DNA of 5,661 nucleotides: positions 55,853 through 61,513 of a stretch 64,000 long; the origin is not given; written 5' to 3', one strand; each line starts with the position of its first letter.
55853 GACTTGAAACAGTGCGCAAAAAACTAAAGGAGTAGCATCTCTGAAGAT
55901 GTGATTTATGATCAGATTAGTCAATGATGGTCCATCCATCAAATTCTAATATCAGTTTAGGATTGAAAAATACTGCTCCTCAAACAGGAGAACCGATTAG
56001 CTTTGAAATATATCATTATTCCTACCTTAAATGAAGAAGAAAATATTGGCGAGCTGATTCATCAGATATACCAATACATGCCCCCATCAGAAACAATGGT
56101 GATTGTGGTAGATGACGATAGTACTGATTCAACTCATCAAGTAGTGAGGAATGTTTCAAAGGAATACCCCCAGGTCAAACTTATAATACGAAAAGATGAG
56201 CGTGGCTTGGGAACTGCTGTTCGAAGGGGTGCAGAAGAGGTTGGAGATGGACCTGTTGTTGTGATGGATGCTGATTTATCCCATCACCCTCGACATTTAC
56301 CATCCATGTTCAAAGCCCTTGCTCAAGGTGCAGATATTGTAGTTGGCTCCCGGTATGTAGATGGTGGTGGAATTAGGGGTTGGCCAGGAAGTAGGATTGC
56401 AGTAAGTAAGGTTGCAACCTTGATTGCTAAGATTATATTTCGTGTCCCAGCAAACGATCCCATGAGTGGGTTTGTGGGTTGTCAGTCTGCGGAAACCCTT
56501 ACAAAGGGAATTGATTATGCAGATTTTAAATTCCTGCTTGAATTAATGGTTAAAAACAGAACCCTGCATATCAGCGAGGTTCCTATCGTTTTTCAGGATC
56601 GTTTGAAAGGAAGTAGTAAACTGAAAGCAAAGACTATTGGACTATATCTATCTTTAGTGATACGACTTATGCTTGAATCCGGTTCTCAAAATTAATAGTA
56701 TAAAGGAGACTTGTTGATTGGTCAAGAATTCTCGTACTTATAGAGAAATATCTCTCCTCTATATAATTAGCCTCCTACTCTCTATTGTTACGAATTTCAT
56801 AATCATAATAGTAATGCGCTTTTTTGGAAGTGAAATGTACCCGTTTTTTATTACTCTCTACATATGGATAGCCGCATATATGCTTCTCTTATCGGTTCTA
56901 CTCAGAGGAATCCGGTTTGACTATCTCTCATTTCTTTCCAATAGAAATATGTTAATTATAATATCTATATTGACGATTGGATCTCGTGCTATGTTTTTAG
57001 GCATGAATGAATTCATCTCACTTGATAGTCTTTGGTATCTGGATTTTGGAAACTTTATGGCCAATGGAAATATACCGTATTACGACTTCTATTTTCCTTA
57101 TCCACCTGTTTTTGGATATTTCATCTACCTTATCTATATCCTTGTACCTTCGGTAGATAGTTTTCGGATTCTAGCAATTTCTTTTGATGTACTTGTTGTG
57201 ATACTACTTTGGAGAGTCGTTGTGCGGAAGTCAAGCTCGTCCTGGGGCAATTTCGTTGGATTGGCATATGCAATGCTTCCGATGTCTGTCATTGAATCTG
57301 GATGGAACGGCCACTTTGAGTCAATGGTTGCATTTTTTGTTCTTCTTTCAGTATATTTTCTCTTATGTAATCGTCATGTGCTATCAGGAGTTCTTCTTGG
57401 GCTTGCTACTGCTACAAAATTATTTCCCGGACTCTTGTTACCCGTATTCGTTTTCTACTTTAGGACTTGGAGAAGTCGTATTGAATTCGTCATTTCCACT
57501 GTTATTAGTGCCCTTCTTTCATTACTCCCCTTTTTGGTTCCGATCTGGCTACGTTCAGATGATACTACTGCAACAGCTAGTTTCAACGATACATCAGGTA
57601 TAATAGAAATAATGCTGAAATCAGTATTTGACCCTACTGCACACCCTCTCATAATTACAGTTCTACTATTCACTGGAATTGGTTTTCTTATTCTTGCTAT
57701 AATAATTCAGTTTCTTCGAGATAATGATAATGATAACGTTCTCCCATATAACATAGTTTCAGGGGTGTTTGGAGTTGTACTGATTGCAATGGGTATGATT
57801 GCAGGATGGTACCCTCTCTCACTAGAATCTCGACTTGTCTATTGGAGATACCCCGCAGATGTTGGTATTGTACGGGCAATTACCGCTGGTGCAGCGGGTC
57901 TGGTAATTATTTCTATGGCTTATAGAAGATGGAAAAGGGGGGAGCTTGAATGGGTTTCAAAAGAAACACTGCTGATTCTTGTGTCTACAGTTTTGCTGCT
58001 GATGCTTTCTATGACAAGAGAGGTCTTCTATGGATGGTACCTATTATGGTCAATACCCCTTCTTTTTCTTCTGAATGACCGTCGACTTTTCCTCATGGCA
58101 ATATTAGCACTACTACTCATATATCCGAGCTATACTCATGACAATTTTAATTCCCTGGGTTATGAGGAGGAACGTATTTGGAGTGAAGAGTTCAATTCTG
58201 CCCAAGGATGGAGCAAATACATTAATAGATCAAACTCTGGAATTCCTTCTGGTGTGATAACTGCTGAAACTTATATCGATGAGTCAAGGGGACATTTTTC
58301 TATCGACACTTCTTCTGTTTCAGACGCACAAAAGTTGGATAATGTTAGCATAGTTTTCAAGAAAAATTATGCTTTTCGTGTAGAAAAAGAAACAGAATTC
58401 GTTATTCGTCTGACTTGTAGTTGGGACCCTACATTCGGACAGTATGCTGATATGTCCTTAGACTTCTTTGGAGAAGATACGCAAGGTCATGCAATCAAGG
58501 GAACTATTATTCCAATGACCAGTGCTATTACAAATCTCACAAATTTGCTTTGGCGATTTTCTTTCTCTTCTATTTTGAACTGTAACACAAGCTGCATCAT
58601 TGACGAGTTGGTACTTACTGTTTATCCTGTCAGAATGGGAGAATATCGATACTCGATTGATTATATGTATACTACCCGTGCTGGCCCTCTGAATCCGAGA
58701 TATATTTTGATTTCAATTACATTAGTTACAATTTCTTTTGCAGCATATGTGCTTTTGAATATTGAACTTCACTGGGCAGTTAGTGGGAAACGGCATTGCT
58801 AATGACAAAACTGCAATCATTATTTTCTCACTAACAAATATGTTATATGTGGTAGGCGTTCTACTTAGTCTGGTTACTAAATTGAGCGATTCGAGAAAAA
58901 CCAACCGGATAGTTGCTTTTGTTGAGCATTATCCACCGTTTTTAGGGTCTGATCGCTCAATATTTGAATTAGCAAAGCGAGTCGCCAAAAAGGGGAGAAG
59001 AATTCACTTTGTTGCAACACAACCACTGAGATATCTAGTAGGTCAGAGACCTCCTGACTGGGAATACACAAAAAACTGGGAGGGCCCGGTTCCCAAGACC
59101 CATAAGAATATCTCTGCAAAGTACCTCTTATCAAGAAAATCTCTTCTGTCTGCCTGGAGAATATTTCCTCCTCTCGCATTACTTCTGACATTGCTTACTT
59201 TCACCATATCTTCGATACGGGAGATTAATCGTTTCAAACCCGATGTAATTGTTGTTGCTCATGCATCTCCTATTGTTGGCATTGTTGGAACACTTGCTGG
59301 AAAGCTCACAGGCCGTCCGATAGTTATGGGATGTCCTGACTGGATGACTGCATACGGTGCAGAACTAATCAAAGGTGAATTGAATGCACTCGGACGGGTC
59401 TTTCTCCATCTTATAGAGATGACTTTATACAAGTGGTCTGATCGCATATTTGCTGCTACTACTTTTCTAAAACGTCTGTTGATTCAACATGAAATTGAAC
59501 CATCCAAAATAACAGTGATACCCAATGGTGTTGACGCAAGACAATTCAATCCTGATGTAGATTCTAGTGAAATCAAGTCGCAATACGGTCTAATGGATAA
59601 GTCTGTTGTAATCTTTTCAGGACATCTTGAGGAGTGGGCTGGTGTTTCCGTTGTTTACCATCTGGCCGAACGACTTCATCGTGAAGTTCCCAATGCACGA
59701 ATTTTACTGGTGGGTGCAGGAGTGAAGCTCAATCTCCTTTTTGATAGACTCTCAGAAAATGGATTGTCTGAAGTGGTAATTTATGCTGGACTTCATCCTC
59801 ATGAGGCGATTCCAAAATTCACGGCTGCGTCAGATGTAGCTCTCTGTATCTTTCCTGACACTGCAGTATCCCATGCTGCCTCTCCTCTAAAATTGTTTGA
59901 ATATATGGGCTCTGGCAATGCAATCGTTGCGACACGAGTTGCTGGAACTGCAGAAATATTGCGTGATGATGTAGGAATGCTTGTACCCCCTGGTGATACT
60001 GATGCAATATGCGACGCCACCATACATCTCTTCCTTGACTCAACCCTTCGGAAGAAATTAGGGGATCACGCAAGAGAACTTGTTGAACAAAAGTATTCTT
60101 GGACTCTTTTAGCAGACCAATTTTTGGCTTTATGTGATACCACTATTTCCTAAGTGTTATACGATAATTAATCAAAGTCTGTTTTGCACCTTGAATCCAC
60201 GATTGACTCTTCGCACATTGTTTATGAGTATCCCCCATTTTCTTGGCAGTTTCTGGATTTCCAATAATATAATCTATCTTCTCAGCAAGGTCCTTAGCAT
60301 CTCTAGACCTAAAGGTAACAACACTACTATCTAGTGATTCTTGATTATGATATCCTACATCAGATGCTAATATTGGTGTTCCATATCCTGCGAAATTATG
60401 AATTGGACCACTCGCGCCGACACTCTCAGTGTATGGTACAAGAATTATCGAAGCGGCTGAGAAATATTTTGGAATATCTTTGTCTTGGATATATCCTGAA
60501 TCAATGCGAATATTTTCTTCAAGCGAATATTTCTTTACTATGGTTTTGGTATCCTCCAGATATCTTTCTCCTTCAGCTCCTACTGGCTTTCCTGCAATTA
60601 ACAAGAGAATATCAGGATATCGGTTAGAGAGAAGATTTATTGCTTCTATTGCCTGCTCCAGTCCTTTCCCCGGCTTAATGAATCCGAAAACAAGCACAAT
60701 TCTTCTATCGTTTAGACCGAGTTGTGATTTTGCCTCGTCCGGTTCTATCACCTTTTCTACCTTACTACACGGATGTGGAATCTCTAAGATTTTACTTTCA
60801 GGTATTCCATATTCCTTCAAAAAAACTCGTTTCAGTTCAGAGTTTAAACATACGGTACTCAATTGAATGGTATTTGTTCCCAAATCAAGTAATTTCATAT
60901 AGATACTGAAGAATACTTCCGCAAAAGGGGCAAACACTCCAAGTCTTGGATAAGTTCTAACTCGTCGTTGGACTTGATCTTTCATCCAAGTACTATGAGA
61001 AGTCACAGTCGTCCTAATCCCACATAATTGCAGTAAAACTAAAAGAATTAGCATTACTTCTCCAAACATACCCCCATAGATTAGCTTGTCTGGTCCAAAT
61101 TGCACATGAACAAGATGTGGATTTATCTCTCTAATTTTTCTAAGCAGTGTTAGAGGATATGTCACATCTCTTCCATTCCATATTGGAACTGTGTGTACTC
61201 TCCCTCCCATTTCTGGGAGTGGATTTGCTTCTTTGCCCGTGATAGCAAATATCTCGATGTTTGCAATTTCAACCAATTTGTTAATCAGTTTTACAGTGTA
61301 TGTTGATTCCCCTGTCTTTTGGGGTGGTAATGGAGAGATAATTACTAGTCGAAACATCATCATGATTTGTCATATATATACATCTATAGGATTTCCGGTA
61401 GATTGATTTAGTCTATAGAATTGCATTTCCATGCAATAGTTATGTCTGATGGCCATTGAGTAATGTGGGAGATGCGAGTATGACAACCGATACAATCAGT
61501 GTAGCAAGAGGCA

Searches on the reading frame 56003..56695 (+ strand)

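Call 39: search_protein_families(library=pfam, proteins=[window:56003-56695:+])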
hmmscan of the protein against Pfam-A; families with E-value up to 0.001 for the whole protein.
window:56003-56695:+ (230 aa): 3 families
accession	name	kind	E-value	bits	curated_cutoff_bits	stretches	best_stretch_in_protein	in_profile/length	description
PF00535.33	Glycos_transf_2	-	1.9e-29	103.2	23.3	1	4-132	2-130/168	Glycosyl transferase family 2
PF13641.12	Glyco_tranf_2_3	-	2e-10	41.5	27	1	3-120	4-126/230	Glycosyltransferase like family 2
PF10111.15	Glyco_tranf_2_2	-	4.2e-06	26.9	27.3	1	4-104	2-104/276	Glycosyltransferase like family 2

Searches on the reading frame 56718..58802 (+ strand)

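Call 39: search_protein_families(library=pfam, proteins=[window:56718-58802:+])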
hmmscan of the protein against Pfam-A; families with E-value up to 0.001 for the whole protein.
window:56718-58802:+ (694 aa): 1 family
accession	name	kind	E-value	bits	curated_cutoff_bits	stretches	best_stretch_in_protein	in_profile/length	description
PF09594.16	GT87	-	2.3e-15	57.5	25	1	126-347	1-228/237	Glycosyltransferase family 87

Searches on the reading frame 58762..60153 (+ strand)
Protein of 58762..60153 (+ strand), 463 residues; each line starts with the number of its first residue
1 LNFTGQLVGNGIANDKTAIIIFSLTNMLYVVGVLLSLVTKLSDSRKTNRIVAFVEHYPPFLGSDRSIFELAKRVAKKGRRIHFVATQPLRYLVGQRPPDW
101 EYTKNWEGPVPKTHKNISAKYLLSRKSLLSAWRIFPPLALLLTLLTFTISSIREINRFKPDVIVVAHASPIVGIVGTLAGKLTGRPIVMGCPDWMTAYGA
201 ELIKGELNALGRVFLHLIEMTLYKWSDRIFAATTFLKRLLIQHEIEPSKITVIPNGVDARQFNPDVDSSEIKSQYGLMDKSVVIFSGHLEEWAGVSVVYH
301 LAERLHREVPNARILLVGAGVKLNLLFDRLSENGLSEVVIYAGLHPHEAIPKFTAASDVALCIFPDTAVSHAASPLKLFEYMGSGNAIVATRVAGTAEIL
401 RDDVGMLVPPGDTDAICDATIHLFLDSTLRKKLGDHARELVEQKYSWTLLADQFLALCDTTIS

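Call 39: search_protein_families(library=pfam, proteins=[window:58762-60153:+])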
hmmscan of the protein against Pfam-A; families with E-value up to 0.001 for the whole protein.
window:58762-60153:+ (463 aa): 5 families
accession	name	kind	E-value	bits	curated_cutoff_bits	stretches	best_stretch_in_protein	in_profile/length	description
PF00534.26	Glycos_transf_1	-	7.7e-19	68.3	26.4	1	269-439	3-171/172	Glycosyl transferases group 1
PF13692.12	Glyco_trans_1_4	-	3.1e-17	63.6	27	1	281-424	2-140/142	Glycosyl transferases group 1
PF13439.12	Glyco_transf_4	-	3.1e-16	60.3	28.5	1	62-259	3-168/170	Glycosyltransferase Family 4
PF13579.12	Glyco_trans_4_4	-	4.3e-13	50.3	29.7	1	136-256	48-158/158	Glycosyl transferase 4-like domain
PF13524.12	Glyco_trans_1_2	-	5.2e-07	30.2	25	1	303-455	7-143/144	Glycosyl transferase-like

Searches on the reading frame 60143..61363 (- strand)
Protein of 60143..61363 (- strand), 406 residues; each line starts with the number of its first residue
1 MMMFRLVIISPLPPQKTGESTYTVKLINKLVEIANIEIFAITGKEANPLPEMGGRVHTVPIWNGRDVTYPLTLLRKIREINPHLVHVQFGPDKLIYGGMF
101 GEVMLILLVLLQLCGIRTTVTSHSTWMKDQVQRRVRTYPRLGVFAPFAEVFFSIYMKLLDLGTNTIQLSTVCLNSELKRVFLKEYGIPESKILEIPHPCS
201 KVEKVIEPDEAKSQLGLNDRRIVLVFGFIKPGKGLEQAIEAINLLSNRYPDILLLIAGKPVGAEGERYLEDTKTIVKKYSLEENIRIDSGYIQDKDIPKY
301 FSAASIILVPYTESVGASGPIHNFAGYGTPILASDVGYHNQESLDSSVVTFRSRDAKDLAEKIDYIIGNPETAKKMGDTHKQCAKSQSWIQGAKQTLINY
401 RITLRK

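Call 39: search_protein_families(library=pfam, proteins=[window:60143-61363:-])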
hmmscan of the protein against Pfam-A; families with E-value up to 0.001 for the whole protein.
window:60143-61363:- (406 aa): 5 families
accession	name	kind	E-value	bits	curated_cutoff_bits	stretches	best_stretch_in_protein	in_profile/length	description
PF00534.26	Glycos_transf_1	-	1.1e-17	64.6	26.4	1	210-380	4-169/172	Glycosyl transferases group 1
PF13692.12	Glyco_trans_1_4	-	4e-12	47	27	1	221-367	2-140/142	Glycosyl transferases group 1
PF13439.12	Glyco_transf_4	-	3.6e-06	27.5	28.5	1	20-197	5-164/170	Glycosyltransferase Family 4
PF13579.12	Glyco_trans_4_4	-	2.9e-05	24.9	29.7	1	18-138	2-117/158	Glycosyl transferase 4-like domain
PF13524.12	Glyco_trans_1_2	-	0.0002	21.8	25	1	289-387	32-133/144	Glycosyl transferase-like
